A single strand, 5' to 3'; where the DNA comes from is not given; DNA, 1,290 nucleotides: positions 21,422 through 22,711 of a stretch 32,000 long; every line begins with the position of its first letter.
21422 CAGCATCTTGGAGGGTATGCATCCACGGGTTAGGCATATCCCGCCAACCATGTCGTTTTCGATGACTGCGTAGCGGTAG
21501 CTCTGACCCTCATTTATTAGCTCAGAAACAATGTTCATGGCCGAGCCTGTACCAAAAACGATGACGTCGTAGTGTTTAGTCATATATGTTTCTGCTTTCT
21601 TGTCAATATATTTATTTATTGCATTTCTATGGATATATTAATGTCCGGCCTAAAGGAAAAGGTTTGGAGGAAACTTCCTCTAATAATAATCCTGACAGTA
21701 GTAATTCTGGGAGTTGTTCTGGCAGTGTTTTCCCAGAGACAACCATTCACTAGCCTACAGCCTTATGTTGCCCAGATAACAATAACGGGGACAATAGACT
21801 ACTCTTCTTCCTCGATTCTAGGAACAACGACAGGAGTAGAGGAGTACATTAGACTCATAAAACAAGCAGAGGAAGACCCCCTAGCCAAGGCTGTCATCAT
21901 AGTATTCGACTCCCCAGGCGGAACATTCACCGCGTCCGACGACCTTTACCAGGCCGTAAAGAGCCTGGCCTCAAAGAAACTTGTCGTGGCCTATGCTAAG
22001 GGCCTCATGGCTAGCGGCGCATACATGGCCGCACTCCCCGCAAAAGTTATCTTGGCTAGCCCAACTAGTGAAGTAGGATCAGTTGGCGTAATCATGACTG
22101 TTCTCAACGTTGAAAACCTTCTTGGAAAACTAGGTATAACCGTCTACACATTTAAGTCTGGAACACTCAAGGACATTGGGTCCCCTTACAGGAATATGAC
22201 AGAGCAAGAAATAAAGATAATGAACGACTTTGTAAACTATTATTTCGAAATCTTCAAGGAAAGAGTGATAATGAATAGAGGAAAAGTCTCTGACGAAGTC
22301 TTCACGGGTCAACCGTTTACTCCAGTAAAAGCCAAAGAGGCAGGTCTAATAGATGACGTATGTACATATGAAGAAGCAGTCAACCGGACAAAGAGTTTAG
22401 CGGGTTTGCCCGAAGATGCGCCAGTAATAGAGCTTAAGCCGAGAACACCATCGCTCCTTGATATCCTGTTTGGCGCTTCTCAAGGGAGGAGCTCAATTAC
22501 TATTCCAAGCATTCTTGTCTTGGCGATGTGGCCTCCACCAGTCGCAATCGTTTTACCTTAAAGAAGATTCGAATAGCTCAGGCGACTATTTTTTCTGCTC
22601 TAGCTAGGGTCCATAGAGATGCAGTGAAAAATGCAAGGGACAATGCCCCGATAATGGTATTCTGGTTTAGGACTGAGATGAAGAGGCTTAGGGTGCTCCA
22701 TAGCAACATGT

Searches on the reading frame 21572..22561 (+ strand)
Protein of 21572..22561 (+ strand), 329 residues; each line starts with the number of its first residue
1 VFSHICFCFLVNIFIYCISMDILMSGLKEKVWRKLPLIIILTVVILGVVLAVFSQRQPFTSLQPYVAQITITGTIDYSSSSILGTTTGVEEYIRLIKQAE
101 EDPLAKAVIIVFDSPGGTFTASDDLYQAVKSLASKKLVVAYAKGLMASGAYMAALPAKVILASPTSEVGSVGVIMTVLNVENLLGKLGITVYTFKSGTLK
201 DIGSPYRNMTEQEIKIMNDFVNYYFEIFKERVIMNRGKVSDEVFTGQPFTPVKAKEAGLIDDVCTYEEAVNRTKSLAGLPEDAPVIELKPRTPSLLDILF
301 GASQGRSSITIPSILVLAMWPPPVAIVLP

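Call 56: search_protein_families(library=pfam, proteins=[window:21572-22561:+], max_evalue=0.001)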
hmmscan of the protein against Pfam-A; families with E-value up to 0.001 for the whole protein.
window:21572-22561:+ (329 aa): 3 families
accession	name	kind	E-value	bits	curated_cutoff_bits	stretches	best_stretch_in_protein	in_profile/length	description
PF01343.23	Peptidase_S49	-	1.8e-35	122.6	24.9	1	132-279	3-153/154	Peptidase family S49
PF25145.1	NfeD1b_N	-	1.1e-06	28.9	40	1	87-175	13-99/189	NfeD1b, N-terminal domain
PF00574.28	CLP_protease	-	0.00022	21.6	20.2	0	104-154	45-93/182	Clp protease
